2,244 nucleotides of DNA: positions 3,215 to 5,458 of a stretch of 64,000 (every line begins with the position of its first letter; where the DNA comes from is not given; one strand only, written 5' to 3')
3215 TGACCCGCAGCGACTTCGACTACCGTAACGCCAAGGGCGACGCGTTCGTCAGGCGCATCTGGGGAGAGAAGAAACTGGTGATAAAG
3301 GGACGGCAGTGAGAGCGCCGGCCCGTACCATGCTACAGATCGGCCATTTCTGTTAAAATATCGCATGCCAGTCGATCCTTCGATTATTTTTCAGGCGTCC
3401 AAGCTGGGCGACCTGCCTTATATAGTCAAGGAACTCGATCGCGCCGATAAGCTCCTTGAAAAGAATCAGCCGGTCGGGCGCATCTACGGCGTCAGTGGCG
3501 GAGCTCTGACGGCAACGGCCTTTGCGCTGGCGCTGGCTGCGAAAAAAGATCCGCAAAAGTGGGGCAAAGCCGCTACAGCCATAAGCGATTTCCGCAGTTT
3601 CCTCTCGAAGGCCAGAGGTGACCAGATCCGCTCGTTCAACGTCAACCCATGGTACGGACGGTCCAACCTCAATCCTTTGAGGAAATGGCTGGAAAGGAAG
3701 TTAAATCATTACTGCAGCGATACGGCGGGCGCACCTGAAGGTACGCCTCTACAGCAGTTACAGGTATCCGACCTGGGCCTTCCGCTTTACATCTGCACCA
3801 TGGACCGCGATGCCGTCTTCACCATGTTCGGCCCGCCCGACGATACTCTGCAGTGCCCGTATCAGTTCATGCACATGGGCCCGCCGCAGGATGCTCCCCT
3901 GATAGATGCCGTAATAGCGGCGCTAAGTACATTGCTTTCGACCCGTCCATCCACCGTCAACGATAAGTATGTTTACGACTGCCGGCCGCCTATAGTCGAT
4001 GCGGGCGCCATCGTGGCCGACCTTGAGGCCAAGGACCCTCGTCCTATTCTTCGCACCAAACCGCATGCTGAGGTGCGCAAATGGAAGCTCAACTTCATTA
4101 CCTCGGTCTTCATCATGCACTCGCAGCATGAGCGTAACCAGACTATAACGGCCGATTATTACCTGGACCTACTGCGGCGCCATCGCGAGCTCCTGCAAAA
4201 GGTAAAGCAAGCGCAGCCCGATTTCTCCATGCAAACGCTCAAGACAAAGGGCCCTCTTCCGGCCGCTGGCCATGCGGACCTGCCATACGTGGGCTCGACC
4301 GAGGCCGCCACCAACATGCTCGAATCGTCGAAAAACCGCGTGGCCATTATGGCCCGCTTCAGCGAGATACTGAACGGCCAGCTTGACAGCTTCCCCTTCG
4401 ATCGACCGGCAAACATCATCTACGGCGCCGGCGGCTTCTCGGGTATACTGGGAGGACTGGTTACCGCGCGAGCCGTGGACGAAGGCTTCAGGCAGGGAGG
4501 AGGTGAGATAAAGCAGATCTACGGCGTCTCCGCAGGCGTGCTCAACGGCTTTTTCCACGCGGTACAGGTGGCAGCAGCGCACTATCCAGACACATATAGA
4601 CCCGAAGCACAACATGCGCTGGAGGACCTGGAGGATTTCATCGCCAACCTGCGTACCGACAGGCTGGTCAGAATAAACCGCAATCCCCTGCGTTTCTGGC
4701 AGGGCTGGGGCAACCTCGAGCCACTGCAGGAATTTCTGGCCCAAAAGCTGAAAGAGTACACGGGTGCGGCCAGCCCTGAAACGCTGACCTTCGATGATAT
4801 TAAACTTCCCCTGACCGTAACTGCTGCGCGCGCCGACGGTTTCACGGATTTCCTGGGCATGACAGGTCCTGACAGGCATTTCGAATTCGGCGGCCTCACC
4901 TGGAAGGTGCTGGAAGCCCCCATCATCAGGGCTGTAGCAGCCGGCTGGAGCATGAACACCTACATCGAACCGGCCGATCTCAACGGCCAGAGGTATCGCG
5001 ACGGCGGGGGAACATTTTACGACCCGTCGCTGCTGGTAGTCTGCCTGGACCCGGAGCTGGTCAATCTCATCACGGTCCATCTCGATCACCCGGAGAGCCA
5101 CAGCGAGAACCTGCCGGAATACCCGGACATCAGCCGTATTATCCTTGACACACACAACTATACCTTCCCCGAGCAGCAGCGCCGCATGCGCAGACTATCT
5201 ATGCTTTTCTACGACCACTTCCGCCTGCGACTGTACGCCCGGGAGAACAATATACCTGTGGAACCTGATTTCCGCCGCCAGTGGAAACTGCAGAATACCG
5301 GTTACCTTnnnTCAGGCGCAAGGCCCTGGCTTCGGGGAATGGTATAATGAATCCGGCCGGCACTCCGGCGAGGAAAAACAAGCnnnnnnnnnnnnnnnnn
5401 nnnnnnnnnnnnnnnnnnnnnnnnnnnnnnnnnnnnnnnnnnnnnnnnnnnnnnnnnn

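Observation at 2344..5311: wHTH plus degenerate nucleotidyltransferase-fold protein next to a tandem double-patatin phospholipase at the AT-island boundary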

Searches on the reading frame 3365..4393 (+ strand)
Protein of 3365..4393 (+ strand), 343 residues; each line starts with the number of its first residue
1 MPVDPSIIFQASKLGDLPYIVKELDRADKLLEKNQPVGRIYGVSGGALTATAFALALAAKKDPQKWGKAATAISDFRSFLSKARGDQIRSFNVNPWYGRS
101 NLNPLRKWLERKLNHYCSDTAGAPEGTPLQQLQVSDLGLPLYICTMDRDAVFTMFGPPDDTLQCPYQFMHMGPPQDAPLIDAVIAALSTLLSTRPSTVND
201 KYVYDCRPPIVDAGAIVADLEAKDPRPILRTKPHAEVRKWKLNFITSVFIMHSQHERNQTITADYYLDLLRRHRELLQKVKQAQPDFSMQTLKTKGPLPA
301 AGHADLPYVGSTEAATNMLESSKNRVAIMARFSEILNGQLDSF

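Call 85: search_protein_families(library=pfam, proteins=[window:3365-4393:+], max_evalue=0.01)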
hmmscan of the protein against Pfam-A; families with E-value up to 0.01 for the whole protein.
window:3365-4393:+ (343 aa): 1 family
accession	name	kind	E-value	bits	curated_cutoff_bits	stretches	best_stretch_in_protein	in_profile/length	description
PF01734.28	Patatin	-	1.8e-06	28.7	27.7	1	30-205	20-178/191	Patatin-like phospholipase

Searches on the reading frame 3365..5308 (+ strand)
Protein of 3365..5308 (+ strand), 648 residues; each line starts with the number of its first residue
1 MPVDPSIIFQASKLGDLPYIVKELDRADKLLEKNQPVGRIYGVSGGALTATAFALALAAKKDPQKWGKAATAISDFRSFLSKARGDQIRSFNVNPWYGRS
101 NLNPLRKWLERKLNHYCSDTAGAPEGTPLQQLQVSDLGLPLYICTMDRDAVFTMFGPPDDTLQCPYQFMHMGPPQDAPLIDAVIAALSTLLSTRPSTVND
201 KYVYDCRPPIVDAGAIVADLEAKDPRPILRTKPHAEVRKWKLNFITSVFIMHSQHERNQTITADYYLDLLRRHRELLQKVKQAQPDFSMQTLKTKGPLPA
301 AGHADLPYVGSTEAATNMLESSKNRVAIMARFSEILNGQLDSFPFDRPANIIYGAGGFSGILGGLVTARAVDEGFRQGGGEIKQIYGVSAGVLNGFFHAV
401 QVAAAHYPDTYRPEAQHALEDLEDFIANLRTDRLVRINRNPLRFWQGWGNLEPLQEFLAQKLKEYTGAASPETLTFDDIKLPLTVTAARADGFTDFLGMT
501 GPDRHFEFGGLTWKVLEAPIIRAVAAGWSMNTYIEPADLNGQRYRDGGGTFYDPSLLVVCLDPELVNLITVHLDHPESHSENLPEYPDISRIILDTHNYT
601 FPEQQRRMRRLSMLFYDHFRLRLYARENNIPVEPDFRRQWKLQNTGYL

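Call 3: search_protein_families(library=pfam, proteins=[window:3365-5308:+], max_evalue=1)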
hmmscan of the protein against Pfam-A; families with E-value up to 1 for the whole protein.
window:3365-5308:+ (648 aa): 1 family
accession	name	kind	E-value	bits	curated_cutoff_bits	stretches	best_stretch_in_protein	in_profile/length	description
PF01734.28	Patatin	-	5.2e-13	50.1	27.7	2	30-205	20-178/191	Patatin-like phospholipase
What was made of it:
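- On Patatin-like phospholipase (PF01734): 50.1 bits against a cut-off of 27.7 (call 3).
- Closest known: Single-domain patatin-like phospholipases. Same: The protein is above the Pfam PF01734 gathering score (call 3).
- Checked: Pfam Patatin scores 50.1 bits overall (call 3).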

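Call 4: search_protein_families(library=padloc, proteins=[window:3365-5308:+], max_evalue=1)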
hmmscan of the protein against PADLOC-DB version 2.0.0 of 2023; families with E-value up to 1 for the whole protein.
window:3365-5308:+ (648 aa): 1 family
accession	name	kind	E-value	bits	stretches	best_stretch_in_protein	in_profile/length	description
PDLC01879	CARF3--CARF_TM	-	0.022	12.4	0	18-70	87-130/222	-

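Call 5: search_protein_families(library=ncbifam, proteins=[window:3365-5308:+], max_evalue=1)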
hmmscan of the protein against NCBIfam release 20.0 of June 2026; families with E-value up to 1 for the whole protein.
window:3365-5308:+ (648 aa): 0 families

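Call 7: search_solved_structures(query=window:3365-5308:+, max_evalue=1, show_alignments=2)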
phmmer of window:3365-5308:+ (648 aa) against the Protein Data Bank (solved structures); distinct sequences matched with E-value up to 1: 1.
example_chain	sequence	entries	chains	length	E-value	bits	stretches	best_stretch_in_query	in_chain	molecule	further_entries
8tnf_A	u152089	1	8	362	0.65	11.2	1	235-381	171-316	DUF2090 domain-containing protein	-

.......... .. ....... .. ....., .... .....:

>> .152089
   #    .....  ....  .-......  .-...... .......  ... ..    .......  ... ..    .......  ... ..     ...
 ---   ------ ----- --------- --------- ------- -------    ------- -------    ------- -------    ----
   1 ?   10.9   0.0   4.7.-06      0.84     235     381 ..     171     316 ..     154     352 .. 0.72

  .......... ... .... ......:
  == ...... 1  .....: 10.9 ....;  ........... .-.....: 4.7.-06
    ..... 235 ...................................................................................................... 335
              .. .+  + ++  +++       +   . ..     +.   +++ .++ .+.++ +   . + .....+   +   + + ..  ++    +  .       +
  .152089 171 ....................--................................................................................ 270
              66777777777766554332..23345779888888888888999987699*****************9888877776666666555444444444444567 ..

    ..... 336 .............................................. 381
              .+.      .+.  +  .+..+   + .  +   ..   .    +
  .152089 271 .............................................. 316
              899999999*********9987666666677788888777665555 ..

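Call 12: find_homologous_proteins(query=window:3365-5308:+, max_evalue=0.001)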
Query window:3365-5308:+ (648 aa): 315 proteins with E <= 0.001 among 8000 candidates; the best 120 are listed.
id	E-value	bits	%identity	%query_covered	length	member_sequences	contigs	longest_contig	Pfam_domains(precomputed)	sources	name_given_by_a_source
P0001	0.0e+0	1356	90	99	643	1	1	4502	PF01734.28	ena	-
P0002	0.0e+0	1343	89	100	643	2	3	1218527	PF01734.28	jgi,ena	-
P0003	0.0e+0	1331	89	100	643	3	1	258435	PF01734.28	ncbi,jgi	ncbi:MAG: hypothetical protein WC566_03210 [Dehalococcoidia bacterium]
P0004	0.0e+0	1298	86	100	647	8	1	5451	PF01734.28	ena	-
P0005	0.0e+0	1298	86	100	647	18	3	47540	PF01734.28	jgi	-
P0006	0.0e+0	1296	86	100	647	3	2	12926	PF01734.28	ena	-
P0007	0.0e+0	1285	84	100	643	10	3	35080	PF01734.28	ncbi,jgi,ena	-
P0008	0.0e+0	1277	84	100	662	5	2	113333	PF01734.28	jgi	-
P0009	0.0e+0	1271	83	100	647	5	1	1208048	PF01734.28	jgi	-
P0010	0.0e+0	1265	84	99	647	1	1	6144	PF01734.28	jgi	jgi:predicted acylesterase/phospholipase RssA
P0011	0.0e+0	1254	83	100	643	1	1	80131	PF01734.28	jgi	jgi:predicted acylesterase/phospholipase RssA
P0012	0.0e+0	1251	81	100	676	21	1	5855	PF01734.28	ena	-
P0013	0.0e+0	1247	82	100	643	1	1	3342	PF01734.28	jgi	jgi:predicted acylesterase/phospholipase RssA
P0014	0.0e+0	1216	78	100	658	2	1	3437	PF01734.28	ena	-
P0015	0.0e+0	1200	79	100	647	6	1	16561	PF01734.28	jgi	jgi:predicted acylesterase/phospholipase RssA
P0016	0.0e+0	1197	77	100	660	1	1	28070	PF01734.28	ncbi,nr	ncbi:MAG: hypothetical protein NTV42_07620 [Chloroflexi bacterium]|nr:hypothetical protein [Chlorofl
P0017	0.0e+0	1189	77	100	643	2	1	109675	PF01734.28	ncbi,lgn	-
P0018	0.0e+0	1176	77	100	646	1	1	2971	PF01734.28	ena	-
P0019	0.0e+0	1175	78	100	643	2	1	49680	PF01734.28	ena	-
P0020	0.0e+0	1173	77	100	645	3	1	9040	PF01734.28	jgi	jgi:predicted acylesterase/phospholipase RssA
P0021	0.0e+0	1161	76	100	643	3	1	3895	PF01734.28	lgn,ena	-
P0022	0.0e+0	1146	74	99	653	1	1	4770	PF01734.28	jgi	-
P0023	0.0e+0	1145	74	100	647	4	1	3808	PF01734.28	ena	-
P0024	0.0e+0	1145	78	97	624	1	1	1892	PF01734.28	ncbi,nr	ncbi:MAG: hypothetical protein NT177_01735, partial [Chloroflexi bacterium]|nr:hypothetical protein 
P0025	0.0e+0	1133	74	100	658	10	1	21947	PF01734.28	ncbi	-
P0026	0.0e+0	1130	73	100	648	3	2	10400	PF01734.28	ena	-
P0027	0.0e+0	1129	74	100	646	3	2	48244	PF01734.28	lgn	-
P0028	0.0e+0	1129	74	100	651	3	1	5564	PF01734.28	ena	-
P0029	0.0e+0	1128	74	100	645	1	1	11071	PF01734.28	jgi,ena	-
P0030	0.0e+0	1125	73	100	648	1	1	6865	PF01734.28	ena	-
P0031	0.0e+0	1120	74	100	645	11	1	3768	PF01734.28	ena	-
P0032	0.0e+0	1118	74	100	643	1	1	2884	PF01734.28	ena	-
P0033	0.0e+0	1118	73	100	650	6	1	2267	PF01734.28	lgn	-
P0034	0.0e+0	1115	73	100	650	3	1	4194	PF01734.28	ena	-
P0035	0.0e+0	1109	73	100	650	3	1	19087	PF01734.28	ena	-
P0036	0.0e+0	1104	71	100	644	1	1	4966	PF01734.28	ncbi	-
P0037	0.0e+0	1101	73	100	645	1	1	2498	PF01734.28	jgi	-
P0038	0.0e+0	1094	70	100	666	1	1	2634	PF01734.28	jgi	jgi:predicted acylesterase/phospholipase RssA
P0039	0.0e+0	1069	71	99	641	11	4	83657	PF01734.28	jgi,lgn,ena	jgi:predicted acylesterase/phospholipase RssA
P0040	0.0e+0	1065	70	100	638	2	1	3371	PF01734.28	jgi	jgi:predicted acylesterase/phospholipase RssA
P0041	0.0e+0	1054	69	100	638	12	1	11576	PF01734.28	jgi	jgi:predicted acylesterase/phospholipase RssA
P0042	0.0e+0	1052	70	100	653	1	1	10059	PF01734.28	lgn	-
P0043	0.0e+0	1049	70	100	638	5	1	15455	PF01734.28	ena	-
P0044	0.0e+0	1030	68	99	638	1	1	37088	PF01734.28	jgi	jgi:predicted acylesterase/phospholipase RssA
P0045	0.0e+0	1013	68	100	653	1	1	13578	PF01734.28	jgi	jgi:hypothetical protein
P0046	0.0e+0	1011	68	100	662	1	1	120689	PF01734.28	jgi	jgi:predicted acylesterase/phospholipase RssA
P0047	4.0e-297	1005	67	99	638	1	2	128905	PF01734.28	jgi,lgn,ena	-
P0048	1.1e-295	1000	67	99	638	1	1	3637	PF01734.28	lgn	-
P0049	3.7e-294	995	66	99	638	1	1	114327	PF01734.28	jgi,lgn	jgi:predicted acylesterase/phospholipase RssA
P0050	3.8e-293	992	66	100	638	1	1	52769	PF01734.28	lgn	-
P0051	5.3e-287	971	66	100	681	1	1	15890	PF01734.28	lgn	-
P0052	8.6e-260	882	59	99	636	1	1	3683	PF01734.28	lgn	-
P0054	2.9e-256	870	58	99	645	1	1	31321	PF01734.28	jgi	jgi:predicted acylesterase/phospholipase RssA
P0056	2.1e-254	864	58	99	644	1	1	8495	PF01734.28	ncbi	-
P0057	3.1e-254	863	58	99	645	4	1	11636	PF01734.28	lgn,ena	-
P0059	7.4e-253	859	58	99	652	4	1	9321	PF01734.28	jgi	jgi:hypothetical protein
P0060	1.6e-252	857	59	99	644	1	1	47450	PF01734.28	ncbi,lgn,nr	ncbi:MAG: patatin-like phospholipase family protein [Anaerolineales bacterium]|nr:patatin-like phosp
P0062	8.2e-252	855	58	99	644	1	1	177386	PF01734.28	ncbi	-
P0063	8.6e-252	855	58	99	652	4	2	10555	PF01734.28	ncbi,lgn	-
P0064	9.0e-252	855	58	99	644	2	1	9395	PF01734.28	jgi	jgi:hypothetical protein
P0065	1.3e-251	855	58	99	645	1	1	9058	PF01734.28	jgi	jgi:hypothetical protein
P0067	9.7e-251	852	58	98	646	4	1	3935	PF01734.28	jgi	jgi:hypothetical protein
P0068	1.4e-250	851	58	99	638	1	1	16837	PF01734.28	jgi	jgi:hypothetical protein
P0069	1.4e-250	851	58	99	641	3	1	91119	PF01734.28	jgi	jgi:hypothetical protein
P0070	1.7e-250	851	58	99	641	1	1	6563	PF01734.28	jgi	jgi:hypothetical protein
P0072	3.3e-250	850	57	99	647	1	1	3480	PF01734.28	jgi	jgi:hypothetical protein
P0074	8.7e-250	848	57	99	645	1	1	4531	PF01734.28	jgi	jgi:hypothetical protein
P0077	5.4e-249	846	58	99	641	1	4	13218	PF01734.28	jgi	jgi:predicted acylesterase/phospholipase RssA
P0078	1.8e-248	844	57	99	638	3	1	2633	PF01734.28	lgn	-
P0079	1.9e-248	844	57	99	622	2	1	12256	PF01734.28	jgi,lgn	-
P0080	2.9e-248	843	58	99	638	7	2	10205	PF01734.28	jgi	jgi:hypothetical protein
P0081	5.6e-248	843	56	99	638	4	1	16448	PF01734.28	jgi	jgi:predicted acylesterase/phospholipase RssA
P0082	6.3e-248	842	58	99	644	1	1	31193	PF01734.28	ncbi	-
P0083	1.1e-247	842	57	99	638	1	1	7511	PF01734.28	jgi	jgi:hypothetical protein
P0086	3.3e-247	840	57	99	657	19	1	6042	PF01734.28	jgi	jgi:hypothetical protein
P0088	2.0e-246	837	57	100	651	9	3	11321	PF01734.28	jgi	jgi:predicted acylesterase/phospholipase RssA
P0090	2.3e-246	837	57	99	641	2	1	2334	PF01734.28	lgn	-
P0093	1.2e-245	835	57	99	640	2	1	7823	PF01734.28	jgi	jgi:hypothetical protein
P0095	1.2e-244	831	57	99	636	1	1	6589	PF01734.28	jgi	jgi:hypothetical protein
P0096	1.5e-244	831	57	98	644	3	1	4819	PF01734.28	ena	-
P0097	4.9e-244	830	57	99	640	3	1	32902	PF01734.28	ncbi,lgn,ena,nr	ncbi:MAG: hypothetical protein GYA15_00985 [Leptolinea sp.]|nr:hypothetical protein [Leptolinea sp.]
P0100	1.8e-243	828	57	98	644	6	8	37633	PF01734.28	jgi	jgi:predicted acylesterase/phospholipase RssA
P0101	2.9e-243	827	58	99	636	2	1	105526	PF01734.28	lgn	-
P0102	3.3e-243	827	56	98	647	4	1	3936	PF01734.28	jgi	jgi:hypothetical protein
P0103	4.3e-243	826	57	99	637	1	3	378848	PF01734.28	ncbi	-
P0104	1.1e-242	825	56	99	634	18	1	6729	PF01734.28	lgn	-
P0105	1.1e-241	822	56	99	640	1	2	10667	PF01734.28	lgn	-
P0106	1.9e-241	821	58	98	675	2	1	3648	PF01734.28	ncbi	-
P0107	2.7e-241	820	56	99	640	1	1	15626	PF01734.28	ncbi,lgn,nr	ncbi:MAG: hypothetical protein JW929_07575 [Anaerolineales bacterium]|nr:hypothetical protein [Anaer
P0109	1.0e-240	819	57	99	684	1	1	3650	PF01734.28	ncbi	-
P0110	3.0e-240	817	56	98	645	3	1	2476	PF01734.28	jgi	jgi:predicted acylesterase/phospholipase RssA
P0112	2.2e-239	814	56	99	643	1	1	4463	PF01734.28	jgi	jgi:predicted acylesterase/phospholipase RssA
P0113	4.6e-239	813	56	99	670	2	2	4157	PF01734.28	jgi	jgi:hypothetical protein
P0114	6.2e-239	813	56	99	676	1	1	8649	PF01734.28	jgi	jgi:predicted acylesterase/phospholipase RssA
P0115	3.1e-238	810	55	98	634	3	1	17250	PF01734.28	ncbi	-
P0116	5.6e-238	809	55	98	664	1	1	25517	PF01734.28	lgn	-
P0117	9.6e-238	809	55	99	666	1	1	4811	PF01734.28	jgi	jgi:predicted acylesterase/phospholipase RssA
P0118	1.5e-237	808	55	99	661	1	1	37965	PF01734.28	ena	-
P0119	4.8e-237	806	55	98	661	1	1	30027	PF01734.28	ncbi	-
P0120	4.8e-237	806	56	99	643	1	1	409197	PF01734.28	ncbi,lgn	-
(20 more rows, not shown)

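Call 15: find_encoding_contigs(protein=P0002, flank=8000, max_places=2)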
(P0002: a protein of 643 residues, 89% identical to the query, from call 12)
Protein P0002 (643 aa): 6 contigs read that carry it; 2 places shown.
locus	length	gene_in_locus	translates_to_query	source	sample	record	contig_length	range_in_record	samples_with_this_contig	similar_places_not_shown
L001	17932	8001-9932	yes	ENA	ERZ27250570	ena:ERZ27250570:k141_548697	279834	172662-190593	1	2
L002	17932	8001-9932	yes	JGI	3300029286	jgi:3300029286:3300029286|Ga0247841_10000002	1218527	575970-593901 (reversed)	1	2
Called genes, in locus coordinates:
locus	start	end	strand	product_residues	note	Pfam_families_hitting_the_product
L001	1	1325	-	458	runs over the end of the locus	PF02525:Flavodoxin_2, PF03358:FMN_red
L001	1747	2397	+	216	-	-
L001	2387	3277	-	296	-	PF00950:ABC-3, PF01032:FecCD (weak)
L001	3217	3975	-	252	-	PF00005:ABC_tran, PF02463:SMC_N, PF13304:AAA_21 (weak)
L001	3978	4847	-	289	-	PF01297:ZnuA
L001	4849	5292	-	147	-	PF01475:FUR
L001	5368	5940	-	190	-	PF01613:Flavin_Reduct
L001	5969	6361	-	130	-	PF08327:AHSA1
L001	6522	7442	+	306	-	-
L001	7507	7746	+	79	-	-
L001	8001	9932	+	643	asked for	PF01734:Patatin (faint)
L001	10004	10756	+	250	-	PF00497:SBP_bac_3, PF10613:Lig_chan-Glu_bd (faint)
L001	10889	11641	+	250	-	PF00528:BPD_transp_1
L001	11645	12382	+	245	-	PF13476:AAA_23 (faint), PF13191:AAA_16 (weak), PF20703:nSTAND1 (weak), PF00005:ABC_tran, PF02463:SMC_N (faint), PF09818:ABC_ATPase (faint), PF13304:AAA_21 (faint)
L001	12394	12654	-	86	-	-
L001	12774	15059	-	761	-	PF00270:DEAD, PF04851:ResIII (weak), PF00271:Helicase_C, PF22982:WHD_HRQ1, PF09369:MZB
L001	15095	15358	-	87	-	PF04456:DUF503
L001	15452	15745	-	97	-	PF13451:zf_Tbcl, PF23477:zf_Tbcl_2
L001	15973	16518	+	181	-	PF07291:MauE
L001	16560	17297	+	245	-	PF17892:Cadherin_5 (faint), PF05345:He_PIG (weak), PF17963:Big_9, PF18911:PKD_4 (weak), PF00801:PKD (weak), PF22352:K319L-like_PKD (weak)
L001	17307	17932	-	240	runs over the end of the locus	PF27030:AbpE_bact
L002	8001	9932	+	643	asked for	PF01734:Patatin (faint)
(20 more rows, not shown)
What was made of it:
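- The backbone is syntenic (call 15).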

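Call 16: find_encoding_contigs(protein=P0062, flank=8000, max_places=2)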
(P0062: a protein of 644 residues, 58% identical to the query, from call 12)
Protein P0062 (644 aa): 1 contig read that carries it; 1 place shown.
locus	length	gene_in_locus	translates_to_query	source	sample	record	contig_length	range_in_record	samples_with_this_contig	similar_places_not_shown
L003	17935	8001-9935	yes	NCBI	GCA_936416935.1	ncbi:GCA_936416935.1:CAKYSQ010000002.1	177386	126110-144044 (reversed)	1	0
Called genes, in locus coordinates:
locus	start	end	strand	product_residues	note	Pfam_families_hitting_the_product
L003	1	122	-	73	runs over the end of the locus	-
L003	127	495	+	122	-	-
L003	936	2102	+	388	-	PF01522:Polysacc_deac_1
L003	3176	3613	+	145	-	-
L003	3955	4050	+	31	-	-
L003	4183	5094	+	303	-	-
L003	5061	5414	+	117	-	PF00326:Peptidase_S9 (faint), PF02230:Abhydrolase_2 (weak), PF12146:Hydrolase_4 (faint)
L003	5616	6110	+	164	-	PF22526:DUF7000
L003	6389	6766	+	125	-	PF11964:SpoIIAA-like (weak)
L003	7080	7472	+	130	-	-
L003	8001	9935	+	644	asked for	PF01734:Patatin (faint)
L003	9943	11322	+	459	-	PF13347:MFS_2, PF07690:MFS_1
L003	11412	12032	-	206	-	PF16158:N_BRCA1_IG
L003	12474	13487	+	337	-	PF00005:ABC_tran, PF13304:AAA_21 (weak)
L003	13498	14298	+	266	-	PF06182:ABC2_membrane_6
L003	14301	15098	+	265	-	PF06182:ABC2_membrane_6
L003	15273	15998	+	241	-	PF13365:Trypsin_2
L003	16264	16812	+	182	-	-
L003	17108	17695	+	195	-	PF06078:DUF937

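Call 21: find_related_loci(query=A1, collection=genome_contigs, flank=10000)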
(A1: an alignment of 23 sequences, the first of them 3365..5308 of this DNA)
Query A1 (648 aa) in genome_contigs; peptide patterns used: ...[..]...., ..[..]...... (x = any residue, [..] = any of these).
82 stretches matched a pattern; 67 encode a relative of the query (tblastn E <= 1e-3); 64 distinct loci.
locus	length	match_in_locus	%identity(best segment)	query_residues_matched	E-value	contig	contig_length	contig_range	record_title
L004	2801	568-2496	89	1-648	0e+0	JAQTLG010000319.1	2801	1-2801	MAG: Dehalococcoidia bacterium isolate STA_11 NODE_121150_length_2801_cov_2.280105_Sandtown_A, whole genome shotgun sequ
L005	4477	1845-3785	85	1-648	0e+0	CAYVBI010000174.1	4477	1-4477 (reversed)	MAG TPA_asm: uncultured Dehalococcoidales bacterium isolate SRP178699_co1_305 genome assembly, contig: NODE_29420_length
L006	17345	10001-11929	84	1-648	0e+0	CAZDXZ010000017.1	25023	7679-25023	MAG TPA_asm: uncultured Dehalococcoidales bacterium isolate SRP098346_co1_76 genome assembly, contig: NODE_1641_length_2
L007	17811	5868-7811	84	1-648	0e+0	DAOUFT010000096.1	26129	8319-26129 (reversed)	MAG TPA_asm: Dehalococcoidia bacterium isolate R24_101 k131_343647, whole genome shotgun sequence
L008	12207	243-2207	81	1-648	0e+0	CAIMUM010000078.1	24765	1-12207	MAG: uncultured Dehalococcoidia bacterium isolate A14_bin-2372 genome assembly, contig: bin-2372:078/231, whole genome s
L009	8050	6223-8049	89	1-614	0e+0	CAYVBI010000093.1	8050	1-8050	MAG TPA_asm: uncultured Dehalococcoidales bacterium isolate SRP178699_co1_305 genome assembly, contig: NODE_12748_length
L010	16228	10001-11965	77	1-648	0e+0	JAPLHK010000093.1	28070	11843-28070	MAG: Chloroflexota bacterium isolate LacPavin_0419_WC90_MAG_53_8 LacPavin_0419_WC90_scaffold_432308, whole genome shotgu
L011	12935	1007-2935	77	1-648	0e+0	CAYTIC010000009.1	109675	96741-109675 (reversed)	MAG TPA_asm: uncultured Dehalococcoidales bacterium isolate SRP302447_co3_791 genome assembly, contig: NODE_489_length_1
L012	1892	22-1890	78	1-628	0e+0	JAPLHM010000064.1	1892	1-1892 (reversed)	MAG: Chloroflexota bacterium isolate LacPavin_0920_SED4_MAG_55_37 LacPavin_0920_SED4_scaffold_2343065, whole genome shot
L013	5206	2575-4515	75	1-648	0e+0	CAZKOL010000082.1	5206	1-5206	MAG TPA_asm: uncultured Dehalococcoidales bacterium isolate SRP178699_co2_170 genome assembly, contig: NODE_19790_length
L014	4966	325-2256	71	1-648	0e+0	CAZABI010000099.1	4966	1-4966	MAG TPA_asm: uncultured Dehalococcoidales bacterium isolate SRP178699_co2_402 genome assembly, contig: NODE_21406_length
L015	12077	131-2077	74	1-648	0e+0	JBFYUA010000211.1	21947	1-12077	MAG: Dehalococcoidia bacterium isolate PPR_0282 PPR_0282.fa_k121_238433, whole genome shotgun sequence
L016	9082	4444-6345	71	5-648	0e+0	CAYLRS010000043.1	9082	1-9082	MAG TPA_asm: uncultured Dehalococcoidales bacterium isolate binchicken_co91_488 genome assembly, contig: NODE_10130_leng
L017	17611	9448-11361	69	1-648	0e+0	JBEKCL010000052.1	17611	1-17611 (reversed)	MAG: Dehalococcoidia bacterium isolate SPRUCE 159 SPRUCE_159_52, whole genome shotgun sequence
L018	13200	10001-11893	57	5-645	0e+0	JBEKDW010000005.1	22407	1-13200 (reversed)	MAG: Anaerolineales bacterium isolate SPRUCE 192 SPRUCE_192_5, whole genome shotgun sequence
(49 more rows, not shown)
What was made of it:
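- Closest known: Single-domain patatin-like phospholipases. Different: The family is restricted to Chloroflexota (call 21).
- All 64 genome loci are Chloroflexota (call 21). It is 50-63% identical across Anaerolineae, including the cultured Leptolinea tardivitalis YMTK-2 and Leptolinea sp. HRD-7 (call 21).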

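Call 32: search_protein_families(library=pfam, proteins=[L001:7507-7743:+, L003:7080-7469:+, L003:9943-11319:+], max_evalue=0.1)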
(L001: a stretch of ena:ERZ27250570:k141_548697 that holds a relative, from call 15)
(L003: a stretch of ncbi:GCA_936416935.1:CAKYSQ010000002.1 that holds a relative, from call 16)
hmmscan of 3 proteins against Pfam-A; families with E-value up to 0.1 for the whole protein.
L001:7507-7743:+ (79 aa): 2 families
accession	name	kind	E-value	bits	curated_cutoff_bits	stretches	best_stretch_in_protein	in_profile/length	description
PF15919.11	HicB_lk_antitox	-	0.00066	20.3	27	1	12-59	1-47/123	HicB_like antitoxin of bacterial toxin-antitoxin system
PF21748.3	UPF0150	-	0.016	15.6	27.3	1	24-60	20-56/64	UPF0150-like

L003:7080-7469:+ (130 aa): 0 families

L003:9943-11319:+ (459 aa): 3 families
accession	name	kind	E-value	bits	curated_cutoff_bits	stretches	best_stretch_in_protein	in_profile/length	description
PF13347.12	MFS_2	-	6.8e-101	338.3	27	1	14-441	2-427/427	MFS/sugar transport protein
PF07690.21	MFS_1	-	2.1e-21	76.7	33.4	1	27-382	14-346/347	Major Facilitator Superfamily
PF12832.13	MFS_1_like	-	1.1e-09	38.3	25.2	1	37-211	26-191/373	MFS_1 like family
